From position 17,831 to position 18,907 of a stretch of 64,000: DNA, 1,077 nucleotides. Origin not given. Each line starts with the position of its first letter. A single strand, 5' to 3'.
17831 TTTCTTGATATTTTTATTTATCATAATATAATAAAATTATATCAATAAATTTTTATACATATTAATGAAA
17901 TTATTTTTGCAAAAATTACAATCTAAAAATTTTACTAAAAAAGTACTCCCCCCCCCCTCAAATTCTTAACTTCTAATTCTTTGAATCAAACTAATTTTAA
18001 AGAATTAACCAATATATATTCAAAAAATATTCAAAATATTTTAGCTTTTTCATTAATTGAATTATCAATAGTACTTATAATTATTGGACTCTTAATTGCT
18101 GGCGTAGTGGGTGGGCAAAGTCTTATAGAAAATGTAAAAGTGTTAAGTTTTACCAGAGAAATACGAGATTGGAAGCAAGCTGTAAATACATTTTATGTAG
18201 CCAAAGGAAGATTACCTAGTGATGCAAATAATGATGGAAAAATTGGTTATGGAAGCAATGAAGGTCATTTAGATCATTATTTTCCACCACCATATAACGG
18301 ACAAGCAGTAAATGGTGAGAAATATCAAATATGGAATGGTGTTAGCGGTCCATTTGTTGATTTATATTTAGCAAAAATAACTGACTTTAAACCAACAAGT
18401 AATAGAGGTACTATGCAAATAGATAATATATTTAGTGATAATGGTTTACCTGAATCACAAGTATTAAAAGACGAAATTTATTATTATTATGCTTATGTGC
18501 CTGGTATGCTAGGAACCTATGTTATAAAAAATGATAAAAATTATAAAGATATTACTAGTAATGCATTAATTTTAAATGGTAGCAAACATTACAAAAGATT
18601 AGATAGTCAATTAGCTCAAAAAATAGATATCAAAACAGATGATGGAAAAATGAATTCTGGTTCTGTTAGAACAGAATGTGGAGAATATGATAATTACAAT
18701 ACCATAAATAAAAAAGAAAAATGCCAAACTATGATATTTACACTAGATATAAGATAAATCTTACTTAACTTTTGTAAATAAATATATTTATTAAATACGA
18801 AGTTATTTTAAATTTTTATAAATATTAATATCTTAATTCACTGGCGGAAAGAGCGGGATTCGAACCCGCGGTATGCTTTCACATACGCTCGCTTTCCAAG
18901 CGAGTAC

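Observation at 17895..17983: C10 tract inside the 5' coding region of pilin paralogue 1 uncouples its only ATG from the pilin frame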

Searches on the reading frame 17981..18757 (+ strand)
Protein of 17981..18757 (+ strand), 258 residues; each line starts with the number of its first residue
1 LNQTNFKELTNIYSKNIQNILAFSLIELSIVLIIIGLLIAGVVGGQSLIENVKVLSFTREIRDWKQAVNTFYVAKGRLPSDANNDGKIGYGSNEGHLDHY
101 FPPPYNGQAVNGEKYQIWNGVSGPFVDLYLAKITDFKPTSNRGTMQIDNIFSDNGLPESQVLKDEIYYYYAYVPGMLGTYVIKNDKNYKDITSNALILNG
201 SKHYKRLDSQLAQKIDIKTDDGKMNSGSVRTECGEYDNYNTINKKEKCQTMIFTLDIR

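Call 9: search_protein_families(library=pfam, proteins=[window:17981-18757:+], max_evalue=1)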
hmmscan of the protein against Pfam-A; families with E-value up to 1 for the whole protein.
window:17981-18757:+ (258 aa): 1 family
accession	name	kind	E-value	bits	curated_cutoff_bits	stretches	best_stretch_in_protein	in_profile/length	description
PF07963.17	N_methyl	-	0.0034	17.3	21.2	1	22-42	6-26/27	Prokaryotic N-terminal methylation motif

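Call 10: search_protein_families(library=ncbifam, proteins=[window:17981-18757:+], max_evalue=1)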
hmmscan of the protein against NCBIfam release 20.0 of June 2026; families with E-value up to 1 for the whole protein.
window:17981-18757:+ (258 aa): 3 families
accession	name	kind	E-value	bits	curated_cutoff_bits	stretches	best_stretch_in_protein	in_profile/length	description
TIGR01710.1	typeII_sec_gspG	equivalog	0.00036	20.6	88.85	1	23-82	3-63/134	type II secretion system major pseudopilin GspG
TIGR02532.1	IV_pilin_GFxxxE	domain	0.011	15.5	16.3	1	23-42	4-23/24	prepilin-type N-terminal cleavage/methylation domain-containing protein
TIGR01708.2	typeII_sec_gspH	equivalog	0.072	13.1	80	1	23-43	4-24/169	type II secretion system minor pseudopilin GspH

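Call 11: find_homologous_proteins(query=window:17981-18757:+)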
Query window:17981-18757:+ (258 aa): 763 proteins with E <= 0.001 among 1201 candidates; the best 120 are listed.
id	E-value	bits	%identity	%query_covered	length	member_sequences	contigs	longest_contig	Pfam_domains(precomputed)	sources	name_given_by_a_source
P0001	2.1e-138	478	85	97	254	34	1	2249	-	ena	-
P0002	1.5e-135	468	82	97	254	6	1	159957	-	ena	-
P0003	6.9e-126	437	85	84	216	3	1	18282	-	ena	-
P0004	9.5e-78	279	55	100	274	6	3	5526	-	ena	-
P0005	4.4e-75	270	53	93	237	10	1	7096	-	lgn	-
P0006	7.0e-75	270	53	100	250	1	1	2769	-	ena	-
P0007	2.7e-73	264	54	93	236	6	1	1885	-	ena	-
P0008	1.6e-70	255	56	77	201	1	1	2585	-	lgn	-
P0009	6.4e-70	253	53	93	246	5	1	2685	-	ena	-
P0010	1.2e-69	252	50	100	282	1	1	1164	-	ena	-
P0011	6.3e-50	188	46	93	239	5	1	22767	PF07963.18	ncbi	-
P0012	2.7e-48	182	44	93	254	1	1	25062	PF07963.18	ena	-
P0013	4.0e-48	182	47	91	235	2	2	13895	PF07963.18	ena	-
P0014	7.9e-48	181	46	91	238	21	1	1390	-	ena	-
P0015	9.7e-48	181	46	91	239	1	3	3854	PF07963.18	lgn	-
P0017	8.3e-45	171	46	93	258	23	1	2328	-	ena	-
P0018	2.0e-44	170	44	91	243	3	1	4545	PF07963.18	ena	-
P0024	2.0e-43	167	45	99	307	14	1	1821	-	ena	-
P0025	3.3e-43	166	41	99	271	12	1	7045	-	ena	-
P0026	5.6e-43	165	41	91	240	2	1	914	PF07963.18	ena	-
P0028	1.3e-42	164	46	84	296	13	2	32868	-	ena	-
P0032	5.5e-42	162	39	91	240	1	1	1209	PF07963.18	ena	-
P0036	1.4e-41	160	42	91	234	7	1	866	PF07963.18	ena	-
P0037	3.0e-41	159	43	93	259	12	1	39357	-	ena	-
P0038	3.5e-41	159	41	91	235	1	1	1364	PF07963.18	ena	-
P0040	4.2e-41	159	40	91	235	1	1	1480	PF07963.18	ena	-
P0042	5.0e-41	159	43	82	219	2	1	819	PF07963.18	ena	-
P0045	6.8e-41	158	45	93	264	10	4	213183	-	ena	-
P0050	2.2e-40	157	67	46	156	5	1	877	PF07963.18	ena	-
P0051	2.3e-40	157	42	93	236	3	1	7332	PF07963.18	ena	-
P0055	4.1e-40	156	44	85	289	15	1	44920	-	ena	-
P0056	4.6e-40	156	42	91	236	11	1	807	PF07963.18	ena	-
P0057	4.9e-40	155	40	91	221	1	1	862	PF07963.18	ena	-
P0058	6.3e-40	155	41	91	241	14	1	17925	PF07963.18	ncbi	-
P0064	3.9e-39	152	39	91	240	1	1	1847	PF07963.18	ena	-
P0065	4.3e-39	152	39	91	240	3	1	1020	PF07963.18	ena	-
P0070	6.8e-38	148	43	87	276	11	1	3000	-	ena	-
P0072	7.7e-38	148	39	91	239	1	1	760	PF07963.18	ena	-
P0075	1.0e-37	148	39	93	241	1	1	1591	PF07963.18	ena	-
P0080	1.5e-37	147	45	82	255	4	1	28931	PF07963.18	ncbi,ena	-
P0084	1.8e-37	147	44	87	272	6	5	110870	-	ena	-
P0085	2.0e-37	147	39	91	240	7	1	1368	PF07963.18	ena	-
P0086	2.4e-37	147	39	91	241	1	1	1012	PF07963.18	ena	-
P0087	2.9e-37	146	43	82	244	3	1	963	PF07963.18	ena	-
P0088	3.0e-37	146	44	82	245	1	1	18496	PF07963.18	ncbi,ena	-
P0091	9.1e-37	145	38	91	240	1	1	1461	PF07963.18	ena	-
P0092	1.4e-36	144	37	93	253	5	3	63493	PF07963.18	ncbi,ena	-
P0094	2.7e-36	143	44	84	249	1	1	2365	PF07963.18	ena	-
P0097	3.9e-36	143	41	88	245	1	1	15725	PF07963.18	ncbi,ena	-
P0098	4.1e-36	143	41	91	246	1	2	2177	PF07963.18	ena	-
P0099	4.4e-36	142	40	91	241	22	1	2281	PF07963.18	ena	-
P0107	1.7e-35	141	39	91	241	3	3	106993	PF07963.18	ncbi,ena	-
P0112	3.2e-35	140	39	92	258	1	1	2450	PF07963.18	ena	-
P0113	4.6e-35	139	40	92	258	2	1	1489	PF07963.18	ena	-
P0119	7.2e-35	138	40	92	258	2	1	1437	PF07963.18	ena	-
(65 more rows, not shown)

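Call 15: find_related_loci(query=A1, collection=genome_contigs, flank=3000)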
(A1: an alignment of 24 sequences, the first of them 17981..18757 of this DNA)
Query A1 (258 aa) in genome_contigs; peptide patterns used: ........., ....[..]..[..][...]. (x = any residue, [..] = any of these).
400 stretches matched a pattern; 217 encode a relative of the query (tblastn E <= 1e-3); the best 80 are kept; 80 distinct loci.
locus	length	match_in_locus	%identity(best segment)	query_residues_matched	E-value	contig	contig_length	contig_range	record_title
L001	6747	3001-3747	82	9-258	4e-133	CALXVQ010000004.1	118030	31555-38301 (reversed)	MAG: uncultured Rickettsiales bacterium isolate BRZ_AG__bin83 genome assembly, contig: BRZ_AG__NODE_308_length_118030_co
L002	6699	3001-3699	54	18-258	5e-73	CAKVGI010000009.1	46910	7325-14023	MAG: uncultured Rickettsiales bacterium isolate REFINED_METABAT215_TOP10_CONTIGS_1500_ASSEMBLY_K77_MERGED__Nepal_MoBio_F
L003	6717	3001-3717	46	17-255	9e-53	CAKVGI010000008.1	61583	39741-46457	MAG: uncultured Rickettsiales bacterium isolate REFINED_METABAT215_TOP10_CONTIGS_1500_ASSEMBLY_K77_MERGED__Nepal_MoBio_F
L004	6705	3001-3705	44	22-256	1e-50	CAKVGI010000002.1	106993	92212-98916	MAG: uncultured Rickettsiales bacterium isolate REFINED_METABAT215_TOP10_CONTIGS_1500_ASSEMBLY_K77_MERGED__Nepal_MoBio_F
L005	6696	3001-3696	40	16-257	1e-47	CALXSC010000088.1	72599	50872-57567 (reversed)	MAG: uncultured Rickettsiales bacterium isolate E20__bin249 genome assembly, contig: E20__k127_1651545, whole genome sho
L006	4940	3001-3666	43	17-251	3e-46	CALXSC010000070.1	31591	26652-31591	MAG: uncultured Rickettsiales bacterium isolate E20__bin249 genome assembly, contig: E20__k127_1414883, whole genome sho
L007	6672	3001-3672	41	21-256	3e-46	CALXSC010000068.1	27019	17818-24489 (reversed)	MAG: uncultured Rickettsiales bacterium isolate E20__bin249 genome assembly, contig: E20__k127_5066208, whole genome sho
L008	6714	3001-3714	42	22-256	9e-46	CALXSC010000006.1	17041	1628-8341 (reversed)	MAG: uncultured Rickettsiales bacterium isolate E20__bin249 genome assembly, contig: E20__k127_5527738, whole genome sho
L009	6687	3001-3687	43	22-256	1e-44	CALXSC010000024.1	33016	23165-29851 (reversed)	MAG: uncultured Rickettsiales bacterium isolate E20__bin249 genome assembly, contig: E20__k127_8762738, whole genome sho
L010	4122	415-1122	41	14-257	2e-44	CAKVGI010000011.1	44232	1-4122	MAG: uncultured Rickettsiales bacterium isolate REFINED_METABAT215_TOP10_CONTIGS_1500_ASSEMBLY_K77_MERGED__Nepal_MoBio_F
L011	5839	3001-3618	45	22-233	1e-43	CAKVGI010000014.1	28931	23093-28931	MAG: uncultured Rickettsiales bacterium isolate REFINED_METABAT215_TOP10_CONTIGS_1500_ASSEMBLY_K77_MERGED__Nepal_MoBio_F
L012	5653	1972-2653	61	19-257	6e-63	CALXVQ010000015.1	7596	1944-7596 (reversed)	MAG: uncultured Rickettsiales bacterium isolate BRZ_AG__bin83 genome assembly, contig: BRZ_AG__NODE_13562_length_7596_co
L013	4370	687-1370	40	17-255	2e-42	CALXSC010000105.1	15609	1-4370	MAG: uncultured Rickettsiales bacterium isolate E20__bin249 genome assembly, contig: E20__k127_7217293, whole genome sho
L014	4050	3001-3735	39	11-257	6e-42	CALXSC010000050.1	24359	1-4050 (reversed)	MAG: uncultured Rickettsiales bacterium isolate E20__bin249 genome assembly, contig: E20__k127_9892815, whole genome sho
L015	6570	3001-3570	41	22-233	5e-42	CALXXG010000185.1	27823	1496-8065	MAG: uncultured Rickettsiales bacterium isolate E02__bin32 genome assembly, contig: E02__k127_6903733, whole genome shot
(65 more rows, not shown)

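Call 19: list_cluster_members(proteins=[P0017, P0024, P0028, P0025, P0037, P0045, P0070, P0055, P0004, P0084])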
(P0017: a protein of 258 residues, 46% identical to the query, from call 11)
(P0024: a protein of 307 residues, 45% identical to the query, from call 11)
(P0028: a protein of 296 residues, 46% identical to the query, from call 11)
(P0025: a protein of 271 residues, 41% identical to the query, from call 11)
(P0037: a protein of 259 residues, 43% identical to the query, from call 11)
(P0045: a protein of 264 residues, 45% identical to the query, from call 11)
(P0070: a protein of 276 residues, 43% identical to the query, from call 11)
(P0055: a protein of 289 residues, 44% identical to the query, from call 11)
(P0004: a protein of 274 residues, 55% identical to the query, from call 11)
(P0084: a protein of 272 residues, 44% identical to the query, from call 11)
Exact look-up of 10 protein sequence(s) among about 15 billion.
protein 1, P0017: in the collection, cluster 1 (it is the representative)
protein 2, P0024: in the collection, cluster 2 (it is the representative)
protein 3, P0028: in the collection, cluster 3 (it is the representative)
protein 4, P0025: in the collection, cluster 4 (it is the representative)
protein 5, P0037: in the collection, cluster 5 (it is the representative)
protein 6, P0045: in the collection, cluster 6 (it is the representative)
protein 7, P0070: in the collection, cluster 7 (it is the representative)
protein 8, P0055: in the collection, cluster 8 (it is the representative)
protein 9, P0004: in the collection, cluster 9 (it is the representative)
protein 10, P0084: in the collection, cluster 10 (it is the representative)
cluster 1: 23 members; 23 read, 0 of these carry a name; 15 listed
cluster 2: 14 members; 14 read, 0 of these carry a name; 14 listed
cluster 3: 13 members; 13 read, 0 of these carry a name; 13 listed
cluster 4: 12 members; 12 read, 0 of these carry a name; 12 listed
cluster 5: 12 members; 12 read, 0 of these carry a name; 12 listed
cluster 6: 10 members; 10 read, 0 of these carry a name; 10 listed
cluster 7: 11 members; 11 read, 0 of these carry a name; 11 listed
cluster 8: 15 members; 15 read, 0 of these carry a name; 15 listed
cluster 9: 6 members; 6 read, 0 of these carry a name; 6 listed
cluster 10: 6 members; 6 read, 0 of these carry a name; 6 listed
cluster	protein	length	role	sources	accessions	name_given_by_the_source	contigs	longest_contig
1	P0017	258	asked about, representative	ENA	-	-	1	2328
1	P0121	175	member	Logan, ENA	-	-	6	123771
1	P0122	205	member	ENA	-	-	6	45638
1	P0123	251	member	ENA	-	-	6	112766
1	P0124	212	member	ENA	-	-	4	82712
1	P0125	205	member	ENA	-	-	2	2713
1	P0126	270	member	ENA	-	-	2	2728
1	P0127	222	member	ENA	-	-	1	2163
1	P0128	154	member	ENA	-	-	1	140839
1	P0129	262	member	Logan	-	-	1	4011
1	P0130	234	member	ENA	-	-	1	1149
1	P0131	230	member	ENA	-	-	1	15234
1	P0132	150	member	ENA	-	-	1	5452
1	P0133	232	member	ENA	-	-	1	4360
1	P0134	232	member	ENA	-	-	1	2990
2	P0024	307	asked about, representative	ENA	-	-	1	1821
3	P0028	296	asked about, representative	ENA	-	-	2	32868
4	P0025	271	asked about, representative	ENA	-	-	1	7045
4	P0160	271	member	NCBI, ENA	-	-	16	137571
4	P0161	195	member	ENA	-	-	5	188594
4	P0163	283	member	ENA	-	-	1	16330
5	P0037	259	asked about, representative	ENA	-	-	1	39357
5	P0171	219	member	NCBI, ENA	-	-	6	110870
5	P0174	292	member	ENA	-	-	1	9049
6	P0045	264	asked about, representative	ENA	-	-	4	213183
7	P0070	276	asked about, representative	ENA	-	-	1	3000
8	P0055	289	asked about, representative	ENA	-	-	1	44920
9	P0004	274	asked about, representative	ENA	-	-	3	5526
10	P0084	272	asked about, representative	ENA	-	-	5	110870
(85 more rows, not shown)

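Call 21: find_encoding_contigs(protein=P0171, flank=1500, max_places=10)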
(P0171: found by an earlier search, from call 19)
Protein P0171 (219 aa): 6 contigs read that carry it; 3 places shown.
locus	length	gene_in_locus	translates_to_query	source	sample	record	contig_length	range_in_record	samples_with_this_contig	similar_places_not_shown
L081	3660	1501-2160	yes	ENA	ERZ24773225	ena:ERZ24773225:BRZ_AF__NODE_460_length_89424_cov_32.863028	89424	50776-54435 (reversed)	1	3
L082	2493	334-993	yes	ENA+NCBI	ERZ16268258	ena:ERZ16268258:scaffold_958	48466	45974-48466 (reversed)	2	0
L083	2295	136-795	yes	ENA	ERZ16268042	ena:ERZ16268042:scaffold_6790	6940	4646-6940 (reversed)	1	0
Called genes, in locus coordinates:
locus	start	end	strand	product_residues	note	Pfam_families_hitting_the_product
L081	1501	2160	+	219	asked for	-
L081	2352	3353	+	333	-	PF00318:Ribosomal_S2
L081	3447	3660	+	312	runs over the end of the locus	PF25025:EF-Ts_N, PF00889:EF_TS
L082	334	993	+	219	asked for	-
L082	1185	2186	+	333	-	PF00318:Ribosomal_S2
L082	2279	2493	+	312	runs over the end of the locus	PF25025:EF-Ts_N, PF00889:EF_TS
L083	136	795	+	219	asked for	-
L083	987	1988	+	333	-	PF00318:Ribosomal_S2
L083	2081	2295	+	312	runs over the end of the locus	PF25025:EF-Ts_N, PF00889:EF_TS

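Call 22: find_encoding_contigs(protein=P0174, flank=1500, max_places=10)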
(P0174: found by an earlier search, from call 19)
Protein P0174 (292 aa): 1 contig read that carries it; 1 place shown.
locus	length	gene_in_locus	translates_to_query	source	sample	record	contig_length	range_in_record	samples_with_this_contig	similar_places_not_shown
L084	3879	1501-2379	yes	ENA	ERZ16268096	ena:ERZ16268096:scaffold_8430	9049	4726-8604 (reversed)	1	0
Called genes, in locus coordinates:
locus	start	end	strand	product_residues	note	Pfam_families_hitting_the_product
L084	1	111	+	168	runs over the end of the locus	-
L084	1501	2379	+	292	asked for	-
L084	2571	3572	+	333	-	PF00318:Ribosomal_S2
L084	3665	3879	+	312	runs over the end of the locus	PF25025:EF-Ts_N, PF00889:EF_TS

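Call 23: find_encoding_contigs(protein=P0037, flank=1500, max_places=10)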
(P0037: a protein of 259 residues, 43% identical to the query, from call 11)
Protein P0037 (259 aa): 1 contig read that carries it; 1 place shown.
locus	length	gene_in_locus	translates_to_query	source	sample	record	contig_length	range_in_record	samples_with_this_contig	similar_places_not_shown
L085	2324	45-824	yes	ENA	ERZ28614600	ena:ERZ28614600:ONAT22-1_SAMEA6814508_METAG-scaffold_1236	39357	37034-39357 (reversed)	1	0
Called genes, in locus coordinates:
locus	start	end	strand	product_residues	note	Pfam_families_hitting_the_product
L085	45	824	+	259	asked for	-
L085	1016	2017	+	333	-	PF00318:Ribosomal_S2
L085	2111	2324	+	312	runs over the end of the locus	PF25025:EF-Ts_N, PF00889:EF_TS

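Call 25: find_encoding_contigs(protein=P0160, flank=1500, max_places=10)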
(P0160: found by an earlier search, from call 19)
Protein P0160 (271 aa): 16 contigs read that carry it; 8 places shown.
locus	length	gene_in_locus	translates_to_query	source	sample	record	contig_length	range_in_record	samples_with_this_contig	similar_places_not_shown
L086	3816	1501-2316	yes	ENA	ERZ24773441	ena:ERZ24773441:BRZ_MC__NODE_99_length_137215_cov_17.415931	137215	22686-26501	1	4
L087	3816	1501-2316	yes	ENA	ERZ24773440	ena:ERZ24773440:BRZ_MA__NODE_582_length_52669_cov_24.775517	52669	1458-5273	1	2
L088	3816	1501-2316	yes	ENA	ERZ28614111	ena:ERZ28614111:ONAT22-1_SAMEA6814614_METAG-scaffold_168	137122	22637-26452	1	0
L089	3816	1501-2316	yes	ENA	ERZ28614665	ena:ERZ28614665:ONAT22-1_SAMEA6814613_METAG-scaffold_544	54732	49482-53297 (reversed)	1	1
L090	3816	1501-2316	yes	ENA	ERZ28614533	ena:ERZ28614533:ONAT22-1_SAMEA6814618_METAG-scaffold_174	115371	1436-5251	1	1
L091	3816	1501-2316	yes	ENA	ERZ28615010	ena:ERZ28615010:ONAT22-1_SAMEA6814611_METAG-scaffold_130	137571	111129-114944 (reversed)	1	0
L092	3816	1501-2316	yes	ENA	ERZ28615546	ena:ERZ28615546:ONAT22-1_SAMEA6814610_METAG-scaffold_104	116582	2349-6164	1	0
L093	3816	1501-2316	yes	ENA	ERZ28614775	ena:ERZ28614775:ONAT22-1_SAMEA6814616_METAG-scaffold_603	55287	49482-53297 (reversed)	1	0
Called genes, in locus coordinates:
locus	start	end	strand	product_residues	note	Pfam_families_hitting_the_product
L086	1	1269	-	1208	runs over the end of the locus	-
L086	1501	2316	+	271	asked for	-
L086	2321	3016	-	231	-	PF04445:SAM_MT, PF03602:Cons_hypoth95 (weak)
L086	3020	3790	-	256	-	PF03309:Pan_kinase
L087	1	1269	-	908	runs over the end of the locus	?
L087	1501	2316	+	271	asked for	-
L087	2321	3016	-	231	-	PF04445:SAM_MT, PF03602:Cons_hypoth95 (weak)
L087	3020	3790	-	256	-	PF03309:Pan_kinase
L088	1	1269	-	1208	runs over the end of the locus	-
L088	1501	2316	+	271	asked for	-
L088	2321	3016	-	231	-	PF04445:SAM_MT, PF03602:Cons_hypoth95 (weak)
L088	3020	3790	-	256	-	PF03309:Pan_kinase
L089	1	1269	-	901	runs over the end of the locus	?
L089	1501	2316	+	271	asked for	-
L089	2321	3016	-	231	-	PF04445:SAM_MT, PF03602:Cons_hypoth95 (weak)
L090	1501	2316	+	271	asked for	-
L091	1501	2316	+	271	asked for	-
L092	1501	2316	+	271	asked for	-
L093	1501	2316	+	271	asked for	-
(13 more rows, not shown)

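Call 26: find_encoding_contigs(protein=P0163, flank=1500, max_places=10)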
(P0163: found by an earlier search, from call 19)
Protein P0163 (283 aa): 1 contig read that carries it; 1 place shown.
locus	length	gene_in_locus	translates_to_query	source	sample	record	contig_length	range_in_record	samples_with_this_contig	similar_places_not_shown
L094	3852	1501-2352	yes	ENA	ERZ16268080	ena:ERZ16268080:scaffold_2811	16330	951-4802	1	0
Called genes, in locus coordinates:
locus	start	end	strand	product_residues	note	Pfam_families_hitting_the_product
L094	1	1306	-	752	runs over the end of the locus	?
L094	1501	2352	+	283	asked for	-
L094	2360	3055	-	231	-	PF04445:SAM_MT, PF03602:Cons_hypoth95 (weak)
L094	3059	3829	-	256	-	PF03309:Pan_kinase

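Call 27: find_encoding_contigs(protein=P0161, flank=1500, max_places=10)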
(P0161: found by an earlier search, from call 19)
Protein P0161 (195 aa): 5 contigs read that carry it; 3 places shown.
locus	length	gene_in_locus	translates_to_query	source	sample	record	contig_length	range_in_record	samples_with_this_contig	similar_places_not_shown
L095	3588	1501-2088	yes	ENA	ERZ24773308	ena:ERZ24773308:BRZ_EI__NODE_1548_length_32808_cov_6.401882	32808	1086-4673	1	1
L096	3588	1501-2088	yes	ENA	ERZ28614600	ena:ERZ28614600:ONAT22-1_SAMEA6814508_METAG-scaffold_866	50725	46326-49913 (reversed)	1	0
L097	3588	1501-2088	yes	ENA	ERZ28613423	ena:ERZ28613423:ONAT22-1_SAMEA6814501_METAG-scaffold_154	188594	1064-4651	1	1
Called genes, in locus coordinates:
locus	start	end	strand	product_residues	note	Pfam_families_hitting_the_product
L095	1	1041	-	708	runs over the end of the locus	?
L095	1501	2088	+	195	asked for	-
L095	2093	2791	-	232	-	PF04445:SAM_MT, PF03848:TehB (faint), PF03602:Cons_hypoth95 (weak)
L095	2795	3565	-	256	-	PF03309:Pan_kinase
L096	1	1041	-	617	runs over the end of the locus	?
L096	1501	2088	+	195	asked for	-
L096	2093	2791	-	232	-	PF04445:SAM_MT, PF03848:TehB (faint), PF03602:Cons_hypoth95 (weak)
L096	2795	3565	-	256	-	PF03309:Pan_kinase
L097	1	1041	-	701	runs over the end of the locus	?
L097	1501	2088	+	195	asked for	-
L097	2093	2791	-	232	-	PF04445:SAM_MT, PF03848:TehB (faint), PF03602:Cons_hypoth95 (weak)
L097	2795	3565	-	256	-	PF03309:Pan_kinase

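Call 45: predict_structure(alignment_id=A2)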
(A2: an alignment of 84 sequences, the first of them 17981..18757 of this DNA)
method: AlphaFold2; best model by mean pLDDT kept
length: 258 residues; sequences in the alignment: 84
mean_pLDDT: 86.6   pTM: 0.78
mean pLDDT of the five models: 86.6, 86.0, 85.5, 85.0, 84.7
residues with pLDDT >= 90: 154; 70-90: 75; 50-70: 21; < 50: 8
segments of 3 or more residues with pLDDT < 50: 1-6
pLDDT, mean of each block of 10 residues (from residue 1): 46 54 73 83 81 95 98 97 94 82 89 77 95 95 86 94 93 91 86 95 83 96 96 92 91 92
secondary structure, 60 per line:
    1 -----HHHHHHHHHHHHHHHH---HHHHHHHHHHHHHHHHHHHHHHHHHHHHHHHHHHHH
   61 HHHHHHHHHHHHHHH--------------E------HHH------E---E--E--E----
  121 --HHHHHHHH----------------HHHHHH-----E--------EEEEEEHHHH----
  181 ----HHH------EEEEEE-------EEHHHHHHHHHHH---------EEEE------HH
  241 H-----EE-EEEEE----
elements in order: H6-21 H25-75 H123-130 H147-152 E167-172 H173-176 E194-199 H209-219 E229-232 E250-254

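Call 47: find_encoding_contigs(protein=P0006, flank=1500, max_places=5)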
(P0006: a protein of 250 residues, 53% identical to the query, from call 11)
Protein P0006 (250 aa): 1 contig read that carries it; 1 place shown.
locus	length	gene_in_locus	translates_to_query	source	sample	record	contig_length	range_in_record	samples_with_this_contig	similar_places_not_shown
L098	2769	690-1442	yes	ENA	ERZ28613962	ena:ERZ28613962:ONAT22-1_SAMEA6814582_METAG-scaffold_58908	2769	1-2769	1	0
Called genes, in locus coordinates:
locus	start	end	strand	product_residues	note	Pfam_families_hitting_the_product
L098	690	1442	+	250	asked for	-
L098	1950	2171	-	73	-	PF01197:Ribosomal_L31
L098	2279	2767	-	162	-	?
